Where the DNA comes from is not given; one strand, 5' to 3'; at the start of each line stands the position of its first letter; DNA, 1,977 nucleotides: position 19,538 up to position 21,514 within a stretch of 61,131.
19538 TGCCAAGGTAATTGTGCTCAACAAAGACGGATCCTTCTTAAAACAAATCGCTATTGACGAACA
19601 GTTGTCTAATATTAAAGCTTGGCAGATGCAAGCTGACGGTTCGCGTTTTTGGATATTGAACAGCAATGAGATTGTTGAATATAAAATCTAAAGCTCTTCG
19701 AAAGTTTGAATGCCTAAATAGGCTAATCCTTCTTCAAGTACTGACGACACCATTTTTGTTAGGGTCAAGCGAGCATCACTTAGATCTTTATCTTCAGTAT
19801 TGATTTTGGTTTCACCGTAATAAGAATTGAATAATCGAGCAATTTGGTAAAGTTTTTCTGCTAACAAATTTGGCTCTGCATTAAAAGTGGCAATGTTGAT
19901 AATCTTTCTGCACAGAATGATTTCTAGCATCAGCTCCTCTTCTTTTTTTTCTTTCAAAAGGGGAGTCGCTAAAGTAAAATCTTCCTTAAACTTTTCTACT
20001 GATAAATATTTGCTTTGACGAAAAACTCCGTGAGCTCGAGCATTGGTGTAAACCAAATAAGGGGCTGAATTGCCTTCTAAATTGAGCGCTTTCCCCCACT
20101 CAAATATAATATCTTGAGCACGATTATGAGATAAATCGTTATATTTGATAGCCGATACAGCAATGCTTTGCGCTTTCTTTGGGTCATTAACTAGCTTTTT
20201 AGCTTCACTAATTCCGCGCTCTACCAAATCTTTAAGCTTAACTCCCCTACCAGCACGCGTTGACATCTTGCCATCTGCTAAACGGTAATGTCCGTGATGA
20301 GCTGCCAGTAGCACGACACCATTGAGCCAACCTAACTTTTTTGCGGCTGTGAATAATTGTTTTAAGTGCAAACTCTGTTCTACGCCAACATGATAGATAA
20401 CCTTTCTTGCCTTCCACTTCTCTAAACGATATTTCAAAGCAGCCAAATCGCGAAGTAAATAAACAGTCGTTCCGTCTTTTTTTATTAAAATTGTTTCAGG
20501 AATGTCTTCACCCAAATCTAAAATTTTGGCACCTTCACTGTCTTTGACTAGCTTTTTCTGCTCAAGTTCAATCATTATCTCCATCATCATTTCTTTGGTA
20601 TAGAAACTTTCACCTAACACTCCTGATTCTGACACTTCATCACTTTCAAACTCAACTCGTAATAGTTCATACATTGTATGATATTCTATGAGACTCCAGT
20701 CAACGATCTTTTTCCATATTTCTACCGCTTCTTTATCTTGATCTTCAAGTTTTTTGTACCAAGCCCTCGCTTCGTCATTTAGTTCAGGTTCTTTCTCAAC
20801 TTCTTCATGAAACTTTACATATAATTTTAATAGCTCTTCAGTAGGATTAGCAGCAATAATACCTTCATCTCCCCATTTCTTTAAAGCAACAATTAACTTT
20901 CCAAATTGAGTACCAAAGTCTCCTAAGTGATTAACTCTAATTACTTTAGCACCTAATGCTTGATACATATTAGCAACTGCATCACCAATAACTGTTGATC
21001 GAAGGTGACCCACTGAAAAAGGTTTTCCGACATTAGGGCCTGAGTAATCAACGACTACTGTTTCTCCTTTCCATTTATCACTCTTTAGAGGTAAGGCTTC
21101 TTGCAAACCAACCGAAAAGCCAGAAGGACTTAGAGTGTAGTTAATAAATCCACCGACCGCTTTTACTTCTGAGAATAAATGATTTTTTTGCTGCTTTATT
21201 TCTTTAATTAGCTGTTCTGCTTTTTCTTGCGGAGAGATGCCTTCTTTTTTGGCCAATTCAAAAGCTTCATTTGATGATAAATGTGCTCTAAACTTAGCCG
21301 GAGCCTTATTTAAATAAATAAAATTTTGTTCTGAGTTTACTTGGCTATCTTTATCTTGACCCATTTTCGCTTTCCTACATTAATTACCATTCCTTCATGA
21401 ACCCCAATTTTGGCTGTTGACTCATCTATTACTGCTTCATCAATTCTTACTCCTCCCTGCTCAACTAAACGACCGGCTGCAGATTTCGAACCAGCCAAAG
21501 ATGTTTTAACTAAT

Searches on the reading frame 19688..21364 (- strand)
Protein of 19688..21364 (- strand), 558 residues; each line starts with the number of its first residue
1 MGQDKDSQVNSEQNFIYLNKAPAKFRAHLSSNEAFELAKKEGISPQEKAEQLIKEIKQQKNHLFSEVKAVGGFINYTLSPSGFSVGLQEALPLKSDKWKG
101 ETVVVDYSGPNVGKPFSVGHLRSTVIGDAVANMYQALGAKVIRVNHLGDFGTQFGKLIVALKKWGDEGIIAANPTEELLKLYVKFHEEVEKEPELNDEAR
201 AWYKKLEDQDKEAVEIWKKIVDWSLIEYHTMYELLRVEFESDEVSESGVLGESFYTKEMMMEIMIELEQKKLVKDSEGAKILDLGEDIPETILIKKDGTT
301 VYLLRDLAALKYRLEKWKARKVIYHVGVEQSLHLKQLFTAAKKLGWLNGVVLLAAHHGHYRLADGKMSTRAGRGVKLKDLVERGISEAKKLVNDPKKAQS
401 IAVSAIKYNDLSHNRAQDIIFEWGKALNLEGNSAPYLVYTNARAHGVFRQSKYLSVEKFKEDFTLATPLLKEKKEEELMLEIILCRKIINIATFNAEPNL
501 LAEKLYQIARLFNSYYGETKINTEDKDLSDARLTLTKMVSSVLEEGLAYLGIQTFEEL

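Call 34: search_protein_families(library=pfam, proteins=[window:19688-21364:-], max_evalue=0.00001)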
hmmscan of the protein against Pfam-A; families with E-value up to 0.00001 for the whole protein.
window:19688-21364:- (558 aa): 3 families
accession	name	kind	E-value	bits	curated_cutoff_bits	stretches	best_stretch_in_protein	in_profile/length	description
PF00750.26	tRNA-synt_1d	-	1.9e-84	284.1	23.3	1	99-423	18-349/349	tRNA synthetases class I (R), catalytic domain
PF05746.21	DALR_1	-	2.2e-20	73.3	22.3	1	438-558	2-117/117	DALR anticodon binding domain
PF03485.21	Arg_tRNA_synt_N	-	6.6e-09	36.7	21.5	1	11-78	19-85/85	Arginyl tRNA synthetase N terminal domain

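Call 35: list_cluster_members(proteins=[P0001, P0064, P0004, P0010, P0005, window:19688-21364:-, window:40033-41820:-, window:59052-59426:-, window:45225-46631:-])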
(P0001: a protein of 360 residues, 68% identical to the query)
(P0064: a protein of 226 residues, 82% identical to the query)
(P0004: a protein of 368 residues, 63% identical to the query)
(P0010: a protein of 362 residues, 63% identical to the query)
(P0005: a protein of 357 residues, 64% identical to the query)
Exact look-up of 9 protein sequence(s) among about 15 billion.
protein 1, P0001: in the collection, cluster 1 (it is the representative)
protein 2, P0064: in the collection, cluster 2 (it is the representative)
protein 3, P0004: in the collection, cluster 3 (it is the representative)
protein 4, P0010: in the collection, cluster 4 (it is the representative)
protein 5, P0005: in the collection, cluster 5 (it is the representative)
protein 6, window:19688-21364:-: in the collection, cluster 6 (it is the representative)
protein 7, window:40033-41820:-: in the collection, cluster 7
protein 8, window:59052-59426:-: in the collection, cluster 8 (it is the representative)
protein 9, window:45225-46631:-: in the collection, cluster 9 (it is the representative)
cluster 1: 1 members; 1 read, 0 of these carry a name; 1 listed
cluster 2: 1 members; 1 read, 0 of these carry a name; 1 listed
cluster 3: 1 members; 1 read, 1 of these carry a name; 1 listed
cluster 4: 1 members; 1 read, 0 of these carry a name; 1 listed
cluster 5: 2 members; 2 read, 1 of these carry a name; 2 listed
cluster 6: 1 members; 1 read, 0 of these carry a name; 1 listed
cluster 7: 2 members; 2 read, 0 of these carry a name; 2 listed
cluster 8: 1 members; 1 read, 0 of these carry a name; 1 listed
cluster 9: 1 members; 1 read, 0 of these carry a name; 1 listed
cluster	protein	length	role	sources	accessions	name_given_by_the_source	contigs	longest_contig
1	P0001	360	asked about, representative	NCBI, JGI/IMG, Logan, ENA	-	-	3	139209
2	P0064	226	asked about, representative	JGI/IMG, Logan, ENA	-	-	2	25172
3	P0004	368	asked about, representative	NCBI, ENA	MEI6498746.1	MAG: RNA-directed DNA polymerase [bacterium]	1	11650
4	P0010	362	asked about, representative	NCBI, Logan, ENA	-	-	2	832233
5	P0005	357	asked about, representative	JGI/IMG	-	RNA-directed DNA polymerase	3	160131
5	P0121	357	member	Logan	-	-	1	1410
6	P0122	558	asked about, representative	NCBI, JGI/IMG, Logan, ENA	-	-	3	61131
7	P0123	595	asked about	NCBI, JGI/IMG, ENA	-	-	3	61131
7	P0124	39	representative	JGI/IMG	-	-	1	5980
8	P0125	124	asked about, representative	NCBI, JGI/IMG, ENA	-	-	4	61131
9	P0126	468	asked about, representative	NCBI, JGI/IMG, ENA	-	-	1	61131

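Call 36: find_encoding_contigs(protein=window:19688-21364:-, flank=500, max_places=10)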
Protein window:19688-21364:- (558 aa): 6 contigs read that carry it; 2 places shown.
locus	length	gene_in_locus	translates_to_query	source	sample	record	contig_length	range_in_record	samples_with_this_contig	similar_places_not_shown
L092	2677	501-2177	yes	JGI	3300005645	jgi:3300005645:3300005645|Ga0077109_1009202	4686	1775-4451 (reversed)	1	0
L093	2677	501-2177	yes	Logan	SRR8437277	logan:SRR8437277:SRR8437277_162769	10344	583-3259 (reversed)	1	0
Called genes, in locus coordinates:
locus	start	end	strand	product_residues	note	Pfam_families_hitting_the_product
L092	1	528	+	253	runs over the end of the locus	?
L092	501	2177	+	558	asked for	PF03485:Arg_tRNA_synt_N, PF00750:tRNA-synt_1d, PF05746:DALR_1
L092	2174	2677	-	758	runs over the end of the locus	?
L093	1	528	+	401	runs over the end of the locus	PF00579:tRNA-synt_1b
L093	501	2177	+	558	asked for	PF03485:Arg_tRNA_synt_N, PF00750:tRNA-synt_1d, PF05746:DALR_1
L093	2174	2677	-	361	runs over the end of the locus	?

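Call 61: find_homologous_proteins(query=window:19688-21364:-, max_evalue=1e-40)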
Query window:19688-21364:- (558 aa): 7893 proteins with E <= 1e-40 among 8000 candidates; the best 120 are listed.
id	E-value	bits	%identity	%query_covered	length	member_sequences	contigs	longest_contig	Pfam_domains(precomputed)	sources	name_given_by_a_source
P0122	0.0e+0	1230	100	100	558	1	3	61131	PF05746.22,PF00750.26,PF03485.22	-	-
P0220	6.6e-280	947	77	100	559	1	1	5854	PF05746.22,PF00750.26,PF03485.22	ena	-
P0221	2.7e-245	833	69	97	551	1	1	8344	PF05746.22,PF00750.26,PF03485.22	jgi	-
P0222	5.8e-160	552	52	95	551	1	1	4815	PF05746.22,PF00750.26,PF03485.22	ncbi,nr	ncbi:MAG: arginine--tRNA ligase, partial [bacterium]|nr:arginine--tRNA ligase [bacterium]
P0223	8.0e-150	518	49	94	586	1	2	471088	PF05746.22,PF00750.26,PF03485.22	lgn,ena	-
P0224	6.4e-149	515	54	81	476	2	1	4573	PF05746.22,PF00750.26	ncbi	-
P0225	1.4e-147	511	47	96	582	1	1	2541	PF05746.22,PF00750.26,PF03485.22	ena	-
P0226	1.4e-146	507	49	95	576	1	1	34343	PF05746.22,PF00750.26,PF03485.22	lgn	-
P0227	2.1e-133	464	46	92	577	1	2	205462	PF05746.22,PF00750.26,PF03485.22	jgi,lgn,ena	jgi:arginyl-tRNA synthetase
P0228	2.0e-132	461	46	92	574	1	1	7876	PF05746.22,PF00750.26,PF03485.22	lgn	-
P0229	1.8e-128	448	45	95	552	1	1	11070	PF05746.22,PF00750.26,PF03485.22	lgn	-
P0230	5.7e-127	443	44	95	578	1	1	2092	PF05746.22,PF00750.26,PF03485.22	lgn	-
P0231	5.1e-126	440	43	98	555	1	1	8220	PF05746.22,PF00750.26,PF03485.22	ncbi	-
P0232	9.9e-126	439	44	94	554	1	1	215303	PF05746.22,PF00750.26,PF03485.22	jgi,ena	-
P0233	7.8e-124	432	43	98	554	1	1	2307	PF05746.22,PF00750.26,PF03485.22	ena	-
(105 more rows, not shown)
